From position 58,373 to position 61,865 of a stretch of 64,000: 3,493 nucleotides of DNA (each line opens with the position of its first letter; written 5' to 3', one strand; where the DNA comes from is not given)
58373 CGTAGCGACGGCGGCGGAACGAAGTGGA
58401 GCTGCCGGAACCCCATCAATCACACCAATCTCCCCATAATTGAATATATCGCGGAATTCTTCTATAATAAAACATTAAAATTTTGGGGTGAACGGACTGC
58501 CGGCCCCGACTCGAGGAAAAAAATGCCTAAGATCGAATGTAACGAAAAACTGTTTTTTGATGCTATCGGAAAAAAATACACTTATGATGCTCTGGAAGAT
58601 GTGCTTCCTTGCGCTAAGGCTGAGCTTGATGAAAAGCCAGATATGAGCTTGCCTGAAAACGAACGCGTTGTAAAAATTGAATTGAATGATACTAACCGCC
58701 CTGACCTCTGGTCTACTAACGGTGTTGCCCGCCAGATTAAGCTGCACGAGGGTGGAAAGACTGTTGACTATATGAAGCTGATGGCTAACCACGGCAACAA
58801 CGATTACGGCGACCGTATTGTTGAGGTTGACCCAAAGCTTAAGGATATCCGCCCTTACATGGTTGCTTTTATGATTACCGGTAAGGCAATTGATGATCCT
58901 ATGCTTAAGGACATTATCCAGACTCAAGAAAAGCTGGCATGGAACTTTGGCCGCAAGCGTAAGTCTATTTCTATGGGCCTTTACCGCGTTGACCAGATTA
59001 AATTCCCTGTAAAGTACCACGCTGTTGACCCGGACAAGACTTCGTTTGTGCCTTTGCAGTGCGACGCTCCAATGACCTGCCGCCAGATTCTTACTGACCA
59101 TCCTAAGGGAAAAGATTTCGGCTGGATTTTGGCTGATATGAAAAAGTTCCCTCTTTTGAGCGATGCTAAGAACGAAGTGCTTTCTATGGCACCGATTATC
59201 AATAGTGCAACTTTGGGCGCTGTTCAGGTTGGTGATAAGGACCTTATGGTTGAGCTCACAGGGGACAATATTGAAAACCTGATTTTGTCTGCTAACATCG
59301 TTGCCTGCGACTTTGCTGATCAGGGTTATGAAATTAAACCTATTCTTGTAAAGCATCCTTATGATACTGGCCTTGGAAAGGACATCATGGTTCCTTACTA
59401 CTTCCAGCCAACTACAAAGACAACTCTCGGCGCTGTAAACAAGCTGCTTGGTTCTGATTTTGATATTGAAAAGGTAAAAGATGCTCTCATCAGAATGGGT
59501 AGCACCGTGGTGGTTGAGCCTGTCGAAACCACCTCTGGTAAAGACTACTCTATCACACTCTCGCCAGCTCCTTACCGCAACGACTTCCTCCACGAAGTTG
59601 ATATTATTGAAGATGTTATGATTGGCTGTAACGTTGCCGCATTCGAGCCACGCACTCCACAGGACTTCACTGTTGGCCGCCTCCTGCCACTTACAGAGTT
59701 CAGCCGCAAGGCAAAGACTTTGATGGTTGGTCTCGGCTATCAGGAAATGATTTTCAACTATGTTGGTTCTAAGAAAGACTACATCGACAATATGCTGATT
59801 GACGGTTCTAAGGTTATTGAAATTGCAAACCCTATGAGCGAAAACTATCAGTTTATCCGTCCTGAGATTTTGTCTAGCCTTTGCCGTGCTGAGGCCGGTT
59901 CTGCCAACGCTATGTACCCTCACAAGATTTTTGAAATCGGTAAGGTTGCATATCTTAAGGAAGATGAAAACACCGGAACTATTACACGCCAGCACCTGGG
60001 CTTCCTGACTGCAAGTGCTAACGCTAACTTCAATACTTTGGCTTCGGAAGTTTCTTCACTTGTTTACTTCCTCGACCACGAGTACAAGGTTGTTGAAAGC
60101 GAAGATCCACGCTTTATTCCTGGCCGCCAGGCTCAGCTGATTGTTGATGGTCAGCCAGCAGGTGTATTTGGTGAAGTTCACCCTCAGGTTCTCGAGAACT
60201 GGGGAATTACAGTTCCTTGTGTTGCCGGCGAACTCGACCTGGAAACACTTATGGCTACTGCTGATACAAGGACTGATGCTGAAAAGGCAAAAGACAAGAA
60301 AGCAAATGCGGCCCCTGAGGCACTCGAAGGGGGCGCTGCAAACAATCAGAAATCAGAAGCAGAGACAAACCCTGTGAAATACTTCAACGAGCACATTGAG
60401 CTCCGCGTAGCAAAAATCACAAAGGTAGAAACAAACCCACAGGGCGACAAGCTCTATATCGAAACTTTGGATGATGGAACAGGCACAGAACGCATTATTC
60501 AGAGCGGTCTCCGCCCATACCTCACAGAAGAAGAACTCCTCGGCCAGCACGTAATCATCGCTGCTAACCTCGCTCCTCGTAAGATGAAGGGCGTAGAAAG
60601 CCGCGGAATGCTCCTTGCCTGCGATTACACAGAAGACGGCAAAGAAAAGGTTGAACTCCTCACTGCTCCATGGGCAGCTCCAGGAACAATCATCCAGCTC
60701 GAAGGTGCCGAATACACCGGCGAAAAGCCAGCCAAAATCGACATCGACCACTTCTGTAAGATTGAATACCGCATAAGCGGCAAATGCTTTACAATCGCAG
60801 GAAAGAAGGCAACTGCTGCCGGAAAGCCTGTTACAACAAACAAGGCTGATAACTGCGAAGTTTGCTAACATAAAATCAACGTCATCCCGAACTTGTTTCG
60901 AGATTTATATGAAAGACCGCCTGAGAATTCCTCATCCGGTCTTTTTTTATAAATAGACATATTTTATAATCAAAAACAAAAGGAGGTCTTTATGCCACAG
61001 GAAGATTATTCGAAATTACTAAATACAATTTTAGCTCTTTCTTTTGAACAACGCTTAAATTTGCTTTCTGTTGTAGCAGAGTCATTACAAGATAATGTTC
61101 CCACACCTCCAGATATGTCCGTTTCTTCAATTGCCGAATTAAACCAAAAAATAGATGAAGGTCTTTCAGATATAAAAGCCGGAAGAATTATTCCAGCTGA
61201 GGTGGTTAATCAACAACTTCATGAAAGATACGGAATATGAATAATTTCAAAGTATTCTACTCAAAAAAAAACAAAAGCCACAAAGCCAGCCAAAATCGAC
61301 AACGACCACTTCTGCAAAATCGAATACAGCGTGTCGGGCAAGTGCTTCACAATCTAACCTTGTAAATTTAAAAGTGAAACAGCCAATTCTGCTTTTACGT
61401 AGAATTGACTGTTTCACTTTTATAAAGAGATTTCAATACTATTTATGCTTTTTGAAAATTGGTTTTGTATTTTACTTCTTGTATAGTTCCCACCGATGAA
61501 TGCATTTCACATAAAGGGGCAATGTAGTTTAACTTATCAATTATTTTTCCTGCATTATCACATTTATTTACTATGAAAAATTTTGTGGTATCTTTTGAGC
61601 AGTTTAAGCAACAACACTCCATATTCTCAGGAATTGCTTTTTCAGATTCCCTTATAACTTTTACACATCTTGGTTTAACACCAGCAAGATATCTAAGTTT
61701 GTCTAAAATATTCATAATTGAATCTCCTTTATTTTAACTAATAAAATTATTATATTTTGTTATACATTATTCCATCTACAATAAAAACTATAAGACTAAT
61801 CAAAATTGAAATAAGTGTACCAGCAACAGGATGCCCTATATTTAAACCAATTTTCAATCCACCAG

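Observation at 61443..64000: AT-rich cassette beside the pheT att-like scar: sensor-like giant protein with a membrane-helix tail plus a Cys-rich partner, a candidate undescribed defence-like module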

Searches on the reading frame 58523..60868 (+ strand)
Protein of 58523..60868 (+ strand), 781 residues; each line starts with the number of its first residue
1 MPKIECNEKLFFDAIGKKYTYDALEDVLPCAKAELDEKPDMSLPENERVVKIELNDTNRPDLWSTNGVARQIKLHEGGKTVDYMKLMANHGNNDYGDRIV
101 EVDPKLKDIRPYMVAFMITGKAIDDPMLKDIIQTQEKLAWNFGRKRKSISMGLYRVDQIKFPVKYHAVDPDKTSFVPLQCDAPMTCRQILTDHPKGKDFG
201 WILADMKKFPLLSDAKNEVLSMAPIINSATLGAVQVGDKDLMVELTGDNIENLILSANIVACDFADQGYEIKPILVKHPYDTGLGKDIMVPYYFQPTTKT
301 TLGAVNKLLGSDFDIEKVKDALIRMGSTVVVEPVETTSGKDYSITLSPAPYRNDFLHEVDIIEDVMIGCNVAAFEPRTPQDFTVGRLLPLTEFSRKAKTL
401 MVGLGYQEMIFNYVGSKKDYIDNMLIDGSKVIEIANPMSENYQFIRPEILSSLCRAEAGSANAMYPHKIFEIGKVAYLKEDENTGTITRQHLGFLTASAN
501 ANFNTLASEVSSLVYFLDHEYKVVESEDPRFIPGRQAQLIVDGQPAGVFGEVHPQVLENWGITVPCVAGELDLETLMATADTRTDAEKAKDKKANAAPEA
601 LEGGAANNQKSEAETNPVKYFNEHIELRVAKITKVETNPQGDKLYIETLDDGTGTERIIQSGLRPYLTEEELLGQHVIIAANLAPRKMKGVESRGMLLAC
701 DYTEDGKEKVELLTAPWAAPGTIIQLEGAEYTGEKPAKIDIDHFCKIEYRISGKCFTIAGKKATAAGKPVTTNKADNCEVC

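Call 6: search_protein_families(library=pfam, proteins=[window:58523-60868:+], max_evalue=1)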
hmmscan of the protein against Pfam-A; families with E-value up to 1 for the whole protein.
window:58523-60868:+ (781 aa): 4 families
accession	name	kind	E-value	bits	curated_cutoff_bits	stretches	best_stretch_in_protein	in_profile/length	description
PF17759.6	tRNA_synthFbeta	-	1.4e-32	113.4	22.4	1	383-573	11-214/214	Phenylalanyl tRNA synthetase beta chain CLM domain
PF01588.26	tRNA_bind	-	3e-21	75.7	27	1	627-716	1-88/96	Putative tRNA binding domain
PF03484.21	B5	-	3.6e-11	43.5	28.6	1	301-367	4-63/67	tRNA synthetase B5 domain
PF18262.7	PhetRS_B1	-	1.3e-05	25.7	26.8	1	1-76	1-81/83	Phe-tRNA synthetase beta subunit B1 domain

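Call 80: find_related_loci(query=window:58523-60868:+, collection=metagenome_contigs, flank=10000)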
Query window:58523-60868:+ (781 aa) in metagenome_contigs; peptide patterns used: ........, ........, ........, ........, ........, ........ (x = any residue, [..] = any of these).
451 stretches matched a pattern; 340 encode a relative of the query (tblastn E <= 1e-3); the best 80 are kept; 80 distinct loci.
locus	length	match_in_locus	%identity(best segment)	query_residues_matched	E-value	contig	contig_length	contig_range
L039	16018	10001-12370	96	1-781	0e+0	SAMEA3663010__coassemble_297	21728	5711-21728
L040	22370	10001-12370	95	1-781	0e+0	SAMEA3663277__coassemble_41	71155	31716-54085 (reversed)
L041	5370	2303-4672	95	1-781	0e+0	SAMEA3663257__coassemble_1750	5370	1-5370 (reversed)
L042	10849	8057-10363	96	1-781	0e+0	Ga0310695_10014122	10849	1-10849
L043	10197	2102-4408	95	1-781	0e+0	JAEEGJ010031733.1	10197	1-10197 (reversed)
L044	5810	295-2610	94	1-781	0e+0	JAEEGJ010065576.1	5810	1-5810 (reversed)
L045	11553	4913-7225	95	1-781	0e+0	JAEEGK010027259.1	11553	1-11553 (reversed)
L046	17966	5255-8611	93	1-781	0e+0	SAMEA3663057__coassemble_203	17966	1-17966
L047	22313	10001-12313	94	1-781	0e+0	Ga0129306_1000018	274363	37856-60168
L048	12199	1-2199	95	40-781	0e+0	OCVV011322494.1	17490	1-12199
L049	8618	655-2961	90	1-781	0e+0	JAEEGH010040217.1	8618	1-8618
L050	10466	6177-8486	88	1-781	0e+0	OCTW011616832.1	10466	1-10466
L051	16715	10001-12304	89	1-781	0e+0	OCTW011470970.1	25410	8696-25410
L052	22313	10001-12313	95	1-781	0e+0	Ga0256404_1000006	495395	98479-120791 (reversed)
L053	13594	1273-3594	81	1-781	0e+0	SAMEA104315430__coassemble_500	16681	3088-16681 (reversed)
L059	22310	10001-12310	95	1-781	0e+0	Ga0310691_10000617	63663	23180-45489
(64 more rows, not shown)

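Call 84: search_protein_families(library=padloc, proteins=[L040:12524-13879:-, L040:14007-15125:-, L040:15135-15764:-, L040:15769-16125:-, L040:16140-16739:-, L040:17024-17275:-, L040:17287-18648:-, L040:18663-19346:-, L059:16310-17833:-, L059:18358-20511:-], max_evalue=0.001)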
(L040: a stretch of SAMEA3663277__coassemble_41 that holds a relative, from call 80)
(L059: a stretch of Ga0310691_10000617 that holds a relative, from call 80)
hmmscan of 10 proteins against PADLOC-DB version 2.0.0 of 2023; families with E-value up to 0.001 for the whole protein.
L040:12524-13879:- (451 aa): 0 families

L040:14007-15125:- (372 aa): 3 families
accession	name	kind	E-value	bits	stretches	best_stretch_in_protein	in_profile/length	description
PDLC01652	WYL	-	4.1e-20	70.7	1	157-347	15-161/162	"CAS-I,CAS-II,CAS-III,CAS-IV,CAS-V,CAS-VI; associated_signaling"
PDLC01457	WYL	-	1.3e-17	62.1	1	24-335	3-228/229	"CAS-I,CAS-II,CAS-III,CAS-IV,CAS-V,CAS-VI; associated_signaling"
PDLC01766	Cas3c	-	5.8e-06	22.8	1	199-355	163-320/1009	-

L040:15135-15764:- (209 aa): 0 families

L040:15769-16125:- (118 aa): 0 families

L040:16140-16739:- (199 aa): 0 families

L040:17024-17275:- (83 aa): 0 families

L040:17287-18648:- (453 aa): 0 families

L040:18663-19346:- (227 aa): 0 families

L059:16310-17833:- (507 aa): 0 families

L059:18358-20511:- (717 aa): 7 families
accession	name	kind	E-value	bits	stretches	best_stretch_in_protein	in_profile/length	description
PDLC04135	mad3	-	1.3e-41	141.4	3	325-412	254-342/374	mads_3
PDLC04140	mad8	-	2.5e-13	48.3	1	16-65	15-66/314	mads_8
PDLC04164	AriA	-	7.3e-08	30.3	1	290-395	133-233/253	-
PDLC00289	PtuA1|PtuA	-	9e-07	26.3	0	331-394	224-288/404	AAA ATPase domain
PDLC02335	AbiLi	-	3.4e-06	24.4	0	245-405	143-248/326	AbiLi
PDLC00305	PtuA1|PtuA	-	1.2e-05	22.8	1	460-530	20-89/392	AAA ATPase domain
PDLC04242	PDC-M01A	-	0.00032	17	0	325-391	394-463/566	-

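Call 85: search_protein_families(library=pfam, proteins=[L040:12524-13879:-, L040:14007-15125:-, L040:15135-15764:-, L040:15769-16125:-, L040:16140-16739:-, L040:17024-17275:-, L040:17287-18648:-, L040:18663-19346:-, L039:12679-13239:-, L048:2364-5159:-], max_evalue=0.001)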
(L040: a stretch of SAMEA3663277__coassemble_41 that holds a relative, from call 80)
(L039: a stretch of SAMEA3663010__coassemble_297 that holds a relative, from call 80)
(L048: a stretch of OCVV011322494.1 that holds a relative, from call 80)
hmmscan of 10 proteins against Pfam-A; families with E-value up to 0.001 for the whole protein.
L040:12524-13879:- (451 aa): 0 families

L040:14007-15125:- (372 aa): 4 families
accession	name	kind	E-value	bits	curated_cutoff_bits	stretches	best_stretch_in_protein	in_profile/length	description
PF13280.12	WYL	-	6.6e-08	32.9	21.8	1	162-238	3-68/70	WYL domain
PF08279.18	HTH_11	-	2.7e-07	30.8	25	1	26-72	1-47/55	HTH domain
PF25583.1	WCX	-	2.2e-06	28.3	23.9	1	275-339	7-67/76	WCX domain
PF08220.18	HTH_DeoR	-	7.9e-05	22.8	21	1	26-64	1-39/57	DeoR-like helix-turn-helix domain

L040:15135-15764:- (209 aa): 0 families

L040:15769-16125:- (118 aa): 1 family
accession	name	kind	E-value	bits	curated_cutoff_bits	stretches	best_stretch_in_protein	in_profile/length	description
PF01312.24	Bac_export_2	-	2.5e-12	47.1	24.4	1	20-111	242-333/335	FlhB HrpN YscU SpaS Family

L040:16140-16739:- (199 aa): 0 families

L040:17024-17275:- (83 aa): 3 families
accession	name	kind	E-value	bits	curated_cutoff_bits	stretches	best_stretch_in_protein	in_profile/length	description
PF03367.19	Zn_ribbon_ZPR1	-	0.0001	22.1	23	0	3-18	35-50/56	ZPR1 zinc-finger domain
PF08271.17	Zn_Ribbon_TF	-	0.0006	19.8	29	0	39-55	12-28/43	TFIIB zinc-binding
PF13465.12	zf-H2C2_2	-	0.00092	19.9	40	0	35-55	4-23/26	Zinc-finger double domain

L040:17287-18648:- (453 aa): 0 families

L040:18663-19346:- (227 aa): 0 families

L039:12679-13239:- (186 aa): 0 families

L048:2364-5159:- (931 aa): 0 families

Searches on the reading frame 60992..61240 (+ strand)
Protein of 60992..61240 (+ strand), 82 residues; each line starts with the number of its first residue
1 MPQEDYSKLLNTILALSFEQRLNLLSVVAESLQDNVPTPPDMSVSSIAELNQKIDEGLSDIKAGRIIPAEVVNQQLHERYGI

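Call 6: search_protein_families(library=pfam, proteins=[window:60992-61240:+], max_evalue=1)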
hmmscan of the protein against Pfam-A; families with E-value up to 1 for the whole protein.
window:60992-61240:+ (82 aa): 2 families
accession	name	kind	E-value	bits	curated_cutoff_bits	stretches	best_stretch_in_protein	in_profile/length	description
PF11974.14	bMG3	-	0.012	16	34.9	1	14-60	4-49/103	Bacterial alpha-2-macroglobulin MG3 domain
PF07730.19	HisKA_3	-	0.19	12.8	24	1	18-62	13-57/68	Histidine kinase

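Call 7: search_protein_families(library=padloc, proteins=[window:60992-61240:+], max_evalue=1)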
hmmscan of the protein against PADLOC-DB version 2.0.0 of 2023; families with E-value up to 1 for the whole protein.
window:60992-61240:+ (82 aa): 0 families
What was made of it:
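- No experiment exists, and neither protein matches any PADLOC model (call 7).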

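Call 8: search_protein_families(library=ncbifam, proteins=[window:60992-61240:+], max_evalue=1)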
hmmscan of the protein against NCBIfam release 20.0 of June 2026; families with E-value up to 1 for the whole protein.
window:60992-61240:+ (82 aa): 2 families
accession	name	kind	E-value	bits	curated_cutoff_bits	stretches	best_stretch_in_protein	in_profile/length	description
NF050811.1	RelB_ParD_antitoxin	subfamily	0.0027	17.9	60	1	46-76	52-82/83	type II toxin-antitoxin system RelB/ParD family antitoxin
NF009565.0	PRK13019.1-5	equivalog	0.16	11.9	158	1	19-77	30-86/98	ATP-dependent Clp protease adapter ClpS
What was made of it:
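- On STAND/Avs/NLR-like sensors: No NTPase domain is found by Pfam or NCBIfam (calls 6, 8).
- On Type II toxin-antitoxin, RelB/ParD-RelE/ParE (the neighbouring relic at 60992-61281): The RelB_ParD model matches at E 0.0027 with 17.9 bits against a cutoff of 60 (call 8).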

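Call 9: search_protein_families(library=phrogs, proteins=[window:60992-61240:+], max_evalue=1)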
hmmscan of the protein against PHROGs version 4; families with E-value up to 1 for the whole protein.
window:60992-61240:+ (82 aa): 0 families
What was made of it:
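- On Zinc-ribbon or treble-clef small proteins (the 90-aa partner): No Pfam, NCBIfam or PHROG model matches (calls 6, 8, 9).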

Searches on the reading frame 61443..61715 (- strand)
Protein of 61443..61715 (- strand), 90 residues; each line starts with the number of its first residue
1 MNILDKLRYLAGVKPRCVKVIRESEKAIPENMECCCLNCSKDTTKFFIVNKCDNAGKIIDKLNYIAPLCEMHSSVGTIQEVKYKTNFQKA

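Call 6: search_protein_families(library=pfam, proteins=[window:61443-61715:-], max_evalue=1)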
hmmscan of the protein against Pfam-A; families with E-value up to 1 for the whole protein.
window:61443-61715:- (90 aa): 0 families

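Call 7: search_protein_families(library=padloc, proteins=[window:61443-61715:-], max_evalue=1)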
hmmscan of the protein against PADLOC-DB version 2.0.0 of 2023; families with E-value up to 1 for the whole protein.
window:61443-61715:- (90 aa): 0 families

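Call 8: search_protein_families(library=ncbifam, proteins=[window:61443-61715:-], max_evalue=1)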
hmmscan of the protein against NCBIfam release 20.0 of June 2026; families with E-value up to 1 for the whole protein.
window:61443-61715:- (90 aa): 0 families

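Call 9: search_protein_families(library=phrogs, proteins=[window:61443-61715:-], max_evalue=1)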
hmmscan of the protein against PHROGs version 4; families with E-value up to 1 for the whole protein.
window:61443-61715:- (90 aa): 0 families

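Call 14: find_homologous_proteins(query=window:61443-61715:-, max_evalue=0.01)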
Query window:61443-61715:- (90 aa): 2 proteins with E <= 0.01 among 2 candidates.
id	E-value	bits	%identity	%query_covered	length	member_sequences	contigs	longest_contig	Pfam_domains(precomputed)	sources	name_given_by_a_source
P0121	1.9e-54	199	100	100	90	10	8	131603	-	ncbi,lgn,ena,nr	ncbi:MAG: hypothetical protein IJ688_01910 [Treponema sp.]|nr:hypothetical protein [Treponema sp.]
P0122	5.4e-38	146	72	100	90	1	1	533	-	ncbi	-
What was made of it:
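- Tried and rejected: *The 90-aa gene is an orphan.* The word-indexed search found only two clusters (call 14).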

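Call 63: find_encoding_contigs(protein=P0122, flank=3000, max_places=4)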
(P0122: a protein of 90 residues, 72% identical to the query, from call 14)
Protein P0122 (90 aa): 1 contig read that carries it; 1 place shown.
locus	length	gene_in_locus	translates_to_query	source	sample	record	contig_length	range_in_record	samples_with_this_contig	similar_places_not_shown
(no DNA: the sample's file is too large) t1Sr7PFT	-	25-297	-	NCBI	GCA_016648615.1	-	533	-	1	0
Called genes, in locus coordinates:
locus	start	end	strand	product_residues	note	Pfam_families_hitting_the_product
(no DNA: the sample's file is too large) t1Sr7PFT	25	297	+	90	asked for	-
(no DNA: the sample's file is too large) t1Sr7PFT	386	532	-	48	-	?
